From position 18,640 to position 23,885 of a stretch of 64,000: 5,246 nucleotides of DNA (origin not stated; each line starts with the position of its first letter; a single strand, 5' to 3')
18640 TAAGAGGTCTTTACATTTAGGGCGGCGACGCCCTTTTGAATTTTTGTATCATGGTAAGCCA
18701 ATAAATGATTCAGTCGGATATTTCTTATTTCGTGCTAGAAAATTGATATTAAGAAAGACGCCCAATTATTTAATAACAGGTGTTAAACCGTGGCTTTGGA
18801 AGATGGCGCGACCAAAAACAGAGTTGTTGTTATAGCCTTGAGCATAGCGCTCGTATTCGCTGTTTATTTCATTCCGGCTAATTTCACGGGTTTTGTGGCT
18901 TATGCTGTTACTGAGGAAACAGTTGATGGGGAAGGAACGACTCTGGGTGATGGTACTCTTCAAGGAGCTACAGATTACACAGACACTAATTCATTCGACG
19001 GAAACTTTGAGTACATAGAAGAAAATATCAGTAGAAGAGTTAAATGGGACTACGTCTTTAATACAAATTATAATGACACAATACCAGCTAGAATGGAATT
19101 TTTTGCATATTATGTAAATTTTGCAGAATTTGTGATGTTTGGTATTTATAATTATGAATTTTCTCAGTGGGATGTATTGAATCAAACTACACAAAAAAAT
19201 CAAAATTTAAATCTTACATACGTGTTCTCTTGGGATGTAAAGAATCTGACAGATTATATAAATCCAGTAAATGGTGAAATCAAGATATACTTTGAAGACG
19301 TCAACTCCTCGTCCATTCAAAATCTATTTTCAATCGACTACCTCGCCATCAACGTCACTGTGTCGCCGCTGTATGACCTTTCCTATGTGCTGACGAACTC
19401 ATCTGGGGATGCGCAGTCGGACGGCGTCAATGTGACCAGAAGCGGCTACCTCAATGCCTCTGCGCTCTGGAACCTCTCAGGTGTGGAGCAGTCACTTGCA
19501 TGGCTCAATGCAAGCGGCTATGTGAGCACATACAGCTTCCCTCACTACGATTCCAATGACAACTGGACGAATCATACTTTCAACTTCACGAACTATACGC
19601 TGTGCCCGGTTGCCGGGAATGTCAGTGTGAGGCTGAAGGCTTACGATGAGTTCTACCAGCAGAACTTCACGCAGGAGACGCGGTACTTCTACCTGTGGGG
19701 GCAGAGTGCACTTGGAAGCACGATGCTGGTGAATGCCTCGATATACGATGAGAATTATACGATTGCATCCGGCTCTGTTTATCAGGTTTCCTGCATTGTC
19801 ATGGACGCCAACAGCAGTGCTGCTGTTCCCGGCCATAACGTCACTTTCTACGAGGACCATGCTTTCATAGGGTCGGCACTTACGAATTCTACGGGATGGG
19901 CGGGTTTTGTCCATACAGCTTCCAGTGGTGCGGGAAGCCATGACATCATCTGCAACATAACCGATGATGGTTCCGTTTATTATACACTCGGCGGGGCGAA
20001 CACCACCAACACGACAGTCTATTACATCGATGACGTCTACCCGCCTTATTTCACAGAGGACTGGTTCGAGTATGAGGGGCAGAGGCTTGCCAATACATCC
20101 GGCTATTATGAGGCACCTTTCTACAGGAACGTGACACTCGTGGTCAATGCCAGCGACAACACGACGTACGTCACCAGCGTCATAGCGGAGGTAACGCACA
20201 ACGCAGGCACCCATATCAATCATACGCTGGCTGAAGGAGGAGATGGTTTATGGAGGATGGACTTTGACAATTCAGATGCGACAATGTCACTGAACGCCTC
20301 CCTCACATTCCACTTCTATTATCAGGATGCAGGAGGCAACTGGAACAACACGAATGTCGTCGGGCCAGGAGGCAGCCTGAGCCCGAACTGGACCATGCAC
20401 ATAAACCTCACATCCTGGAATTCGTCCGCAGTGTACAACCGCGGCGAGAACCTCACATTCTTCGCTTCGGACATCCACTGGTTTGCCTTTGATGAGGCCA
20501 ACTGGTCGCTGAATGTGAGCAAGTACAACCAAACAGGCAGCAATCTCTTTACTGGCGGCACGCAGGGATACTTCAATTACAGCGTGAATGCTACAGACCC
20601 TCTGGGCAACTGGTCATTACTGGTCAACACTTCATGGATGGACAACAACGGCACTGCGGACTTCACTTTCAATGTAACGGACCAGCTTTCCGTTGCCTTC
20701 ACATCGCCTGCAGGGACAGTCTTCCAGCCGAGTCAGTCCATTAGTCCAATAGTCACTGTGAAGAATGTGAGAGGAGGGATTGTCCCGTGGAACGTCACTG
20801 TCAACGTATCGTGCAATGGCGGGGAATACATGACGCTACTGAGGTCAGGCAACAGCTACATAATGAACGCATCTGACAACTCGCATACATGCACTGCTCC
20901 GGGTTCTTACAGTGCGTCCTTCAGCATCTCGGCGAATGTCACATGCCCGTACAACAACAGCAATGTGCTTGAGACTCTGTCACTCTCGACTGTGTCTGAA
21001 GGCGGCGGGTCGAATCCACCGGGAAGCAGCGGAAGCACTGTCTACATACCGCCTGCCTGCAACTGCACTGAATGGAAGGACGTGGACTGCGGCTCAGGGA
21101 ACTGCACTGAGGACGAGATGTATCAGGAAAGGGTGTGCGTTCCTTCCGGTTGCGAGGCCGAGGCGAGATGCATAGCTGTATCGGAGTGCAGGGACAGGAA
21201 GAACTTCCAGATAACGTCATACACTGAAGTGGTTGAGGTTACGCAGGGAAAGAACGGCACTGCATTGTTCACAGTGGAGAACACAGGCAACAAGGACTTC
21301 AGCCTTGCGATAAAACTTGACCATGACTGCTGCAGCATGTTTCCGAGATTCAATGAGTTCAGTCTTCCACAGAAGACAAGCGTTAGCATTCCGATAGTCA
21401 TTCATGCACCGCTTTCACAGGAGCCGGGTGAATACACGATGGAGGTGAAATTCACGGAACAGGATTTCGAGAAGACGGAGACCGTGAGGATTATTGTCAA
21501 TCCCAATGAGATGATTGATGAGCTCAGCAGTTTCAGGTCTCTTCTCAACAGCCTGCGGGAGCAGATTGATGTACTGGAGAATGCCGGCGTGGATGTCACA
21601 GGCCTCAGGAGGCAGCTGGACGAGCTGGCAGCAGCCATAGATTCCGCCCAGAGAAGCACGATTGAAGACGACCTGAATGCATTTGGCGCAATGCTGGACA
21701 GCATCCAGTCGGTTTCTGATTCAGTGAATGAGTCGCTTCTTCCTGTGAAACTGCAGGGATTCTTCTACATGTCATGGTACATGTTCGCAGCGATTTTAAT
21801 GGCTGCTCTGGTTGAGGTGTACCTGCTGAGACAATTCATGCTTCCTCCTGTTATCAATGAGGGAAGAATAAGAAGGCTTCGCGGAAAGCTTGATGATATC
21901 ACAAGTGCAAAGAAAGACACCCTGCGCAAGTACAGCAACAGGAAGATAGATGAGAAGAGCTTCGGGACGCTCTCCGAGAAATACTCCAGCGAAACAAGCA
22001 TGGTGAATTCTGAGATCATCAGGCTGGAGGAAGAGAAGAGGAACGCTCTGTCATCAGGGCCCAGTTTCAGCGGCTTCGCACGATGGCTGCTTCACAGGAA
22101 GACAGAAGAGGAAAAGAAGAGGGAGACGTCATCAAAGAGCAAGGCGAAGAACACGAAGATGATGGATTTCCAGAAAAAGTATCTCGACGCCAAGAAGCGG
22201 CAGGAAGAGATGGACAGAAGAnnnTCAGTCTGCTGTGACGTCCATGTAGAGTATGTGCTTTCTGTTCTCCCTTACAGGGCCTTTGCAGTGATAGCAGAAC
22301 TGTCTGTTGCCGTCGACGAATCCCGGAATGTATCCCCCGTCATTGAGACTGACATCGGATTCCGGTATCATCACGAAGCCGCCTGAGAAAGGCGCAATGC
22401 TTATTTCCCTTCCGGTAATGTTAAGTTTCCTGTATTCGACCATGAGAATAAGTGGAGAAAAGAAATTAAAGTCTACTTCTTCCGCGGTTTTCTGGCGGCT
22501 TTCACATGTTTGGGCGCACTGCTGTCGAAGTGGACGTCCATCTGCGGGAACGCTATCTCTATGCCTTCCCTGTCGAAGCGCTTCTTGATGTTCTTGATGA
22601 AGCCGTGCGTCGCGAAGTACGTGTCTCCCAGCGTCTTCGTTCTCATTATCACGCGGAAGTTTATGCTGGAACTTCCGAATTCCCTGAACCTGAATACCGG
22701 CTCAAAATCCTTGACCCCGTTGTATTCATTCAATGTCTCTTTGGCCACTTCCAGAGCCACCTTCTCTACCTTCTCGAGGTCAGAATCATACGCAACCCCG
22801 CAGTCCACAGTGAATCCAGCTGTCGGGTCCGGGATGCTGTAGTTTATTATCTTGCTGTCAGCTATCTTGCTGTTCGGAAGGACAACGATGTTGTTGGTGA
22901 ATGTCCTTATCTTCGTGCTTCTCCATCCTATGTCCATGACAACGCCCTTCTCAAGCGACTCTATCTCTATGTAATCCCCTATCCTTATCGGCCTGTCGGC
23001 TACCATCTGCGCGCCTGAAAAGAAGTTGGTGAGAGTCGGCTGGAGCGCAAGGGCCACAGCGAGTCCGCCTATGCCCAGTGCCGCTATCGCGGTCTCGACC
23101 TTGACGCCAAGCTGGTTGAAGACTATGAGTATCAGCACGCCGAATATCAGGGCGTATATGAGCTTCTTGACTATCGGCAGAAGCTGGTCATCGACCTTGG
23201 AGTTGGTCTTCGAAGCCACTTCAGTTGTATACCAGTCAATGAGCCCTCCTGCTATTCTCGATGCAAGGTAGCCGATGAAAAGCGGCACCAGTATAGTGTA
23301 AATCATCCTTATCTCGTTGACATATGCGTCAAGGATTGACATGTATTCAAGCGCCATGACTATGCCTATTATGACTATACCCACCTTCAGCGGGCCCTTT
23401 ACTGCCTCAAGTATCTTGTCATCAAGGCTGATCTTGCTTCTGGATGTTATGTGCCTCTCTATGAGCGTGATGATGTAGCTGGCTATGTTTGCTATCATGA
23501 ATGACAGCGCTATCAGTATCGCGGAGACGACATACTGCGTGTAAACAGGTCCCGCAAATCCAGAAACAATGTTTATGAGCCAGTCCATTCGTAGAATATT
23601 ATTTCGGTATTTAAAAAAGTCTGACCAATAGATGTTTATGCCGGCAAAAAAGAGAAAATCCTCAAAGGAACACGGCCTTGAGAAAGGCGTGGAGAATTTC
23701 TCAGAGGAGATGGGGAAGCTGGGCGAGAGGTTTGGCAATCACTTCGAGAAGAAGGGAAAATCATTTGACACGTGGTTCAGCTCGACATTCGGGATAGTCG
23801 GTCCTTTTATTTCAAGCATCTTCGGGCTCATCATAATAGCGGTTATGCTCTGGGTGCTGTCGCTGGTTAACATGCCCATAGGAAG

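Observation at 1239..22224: Two paralogous giant N-glycosylated type-I surface proteins share a distinctive C-terminal module architecture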

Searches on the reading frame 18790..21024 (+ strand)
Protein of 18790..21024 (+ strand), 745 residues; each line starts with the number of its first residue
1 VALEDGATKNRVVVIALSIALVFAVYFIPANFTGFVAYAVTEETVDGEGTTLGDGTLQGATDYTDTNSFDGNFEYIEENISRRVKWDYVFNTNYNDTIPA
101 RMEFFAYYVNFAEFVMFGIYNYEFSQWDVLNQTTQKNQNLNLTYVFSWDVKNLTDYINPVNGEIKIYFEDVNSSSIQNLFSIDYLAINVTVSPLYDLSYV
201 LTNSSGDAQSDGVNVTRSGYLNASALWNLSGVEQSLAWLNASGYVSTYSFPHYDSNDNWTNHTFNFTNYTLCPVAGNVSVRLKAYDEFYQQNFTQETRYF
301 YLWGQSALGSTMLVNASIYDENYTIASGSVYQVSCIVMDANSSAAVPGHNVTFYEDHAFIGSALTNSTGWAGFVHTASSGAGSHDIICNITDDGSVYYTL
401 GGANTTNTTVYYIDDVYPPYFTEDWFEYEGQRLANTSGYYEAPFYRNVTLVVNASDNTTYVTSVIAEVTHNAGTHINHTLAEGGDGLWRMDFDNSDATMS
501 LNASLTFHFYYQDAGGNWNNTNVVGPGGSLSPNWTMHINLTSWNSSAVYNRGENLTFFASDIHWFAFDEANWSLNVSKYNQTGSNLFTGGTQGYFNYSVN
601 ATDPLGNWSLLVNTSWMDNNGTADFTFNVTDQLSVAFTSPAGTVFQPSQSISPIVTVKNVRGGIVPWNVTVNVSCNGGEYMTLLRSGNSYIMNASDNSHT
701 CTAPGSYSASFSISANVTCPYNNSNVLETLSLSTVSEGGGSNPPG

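Call 82: search_solved_structures(query=window:18790-21024:+, max_evalue=1)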
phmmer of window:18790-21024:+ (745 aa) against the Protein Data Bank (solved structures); distinct sequences matched with E-value up to 1: 0.

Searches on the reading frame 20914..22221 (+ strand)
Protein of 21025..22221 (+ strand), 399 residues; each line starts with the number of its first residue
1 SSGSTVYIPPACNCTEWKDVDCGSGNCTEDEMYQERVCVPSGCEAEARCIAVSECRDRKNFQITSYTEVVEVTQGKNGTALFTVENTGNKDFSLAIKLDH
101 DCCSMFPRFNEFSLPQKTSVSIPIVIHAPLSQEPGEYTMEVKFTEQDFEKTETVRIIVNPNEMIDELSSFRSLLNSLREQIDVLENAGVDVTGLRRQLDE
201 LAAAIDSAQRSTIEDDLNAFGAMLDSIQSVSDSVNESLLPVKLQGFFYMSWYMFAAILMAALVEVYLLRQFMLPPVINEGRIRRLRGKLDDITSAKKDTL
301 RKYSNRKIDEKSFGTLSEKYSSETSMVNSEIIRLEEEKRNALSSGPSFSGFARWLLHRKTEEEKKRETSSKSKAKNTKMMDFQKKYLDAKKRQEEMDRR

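Call 14: find_homologous_proteins(query=window:21025-22221:+)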
Query window:21025-22221:+: 4650 candidates shared short words with the query, none scored E <= 0.001.

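Call 67: predict_structure(alignment_id=A4)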
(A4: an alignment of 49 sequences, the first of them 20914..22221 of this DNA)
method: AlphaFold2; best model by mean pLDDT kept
length: 436 residues; sequences in the alignment: 49
mean_pLDDT: 73.6   pTM: 0.49
mean pLDDT of the five models: 73.6, 72.3, 71.2, 71.0, 69.5
residues with pLDDT >= 90: 173; 70-90: 71; 50-70: 106; < 50: 86
segments of 3 or more residues with pLDDT < 50: 1-34, 37-43, 48-50, 58-60, 337-359, 405-412
pLDDT, mean of each block of 10 residues (from residue 1): 37 40 39 46 49 52 61 58 59 86 97 95 95 88 82 96 93 96 94 94 93 96 95 96 94 90 95 93 71 83 83 55 61 49 41 44 64 69 55 63 48 68 92 89
secondary structure, 60 per line:
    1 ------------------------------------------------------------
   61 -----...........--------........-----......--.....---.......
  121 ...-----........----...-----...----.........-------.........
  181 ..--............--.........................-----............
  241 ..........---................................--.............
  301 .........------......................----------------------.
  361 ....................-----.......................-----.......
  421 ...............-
elements in order: E69-76 E85-92 E98-103 E106-110 E114-123 E129-136 E141-143 E149-151 E156-164 E172-182 E185-196 H199-223 H229-250 H254-285 H288-309 H316-337 H360-380 H386-408 H414-435

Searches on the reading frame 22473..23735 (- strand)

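Call 10: search_protein_families(library=pfam, proteins=[window:22473-23735:-], max_evalue=0.01)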
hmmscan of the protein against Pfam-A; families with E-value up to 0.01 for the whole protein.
window:22473-23735:- (420 aa): 3 families
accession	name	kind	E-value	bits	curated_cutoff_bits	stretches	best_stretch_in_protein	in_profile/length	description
PF00924.24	MS_channel_2nd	-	2.6e-20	72.7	20.2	1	235-300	3-67/68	Mechanosensitive ion channel, beta-domain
PF21082.3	MS_channel_3rd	-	4.1e-13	50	21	1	309-394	2-88/88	Mechanosensitive ion channel MscS, C-terminal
PF21088.3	MS_channel_1st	-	1.9e-05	25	23.1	1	191-232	1-42/42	Mechanosensitive ion channel, transmembrane helices 2/3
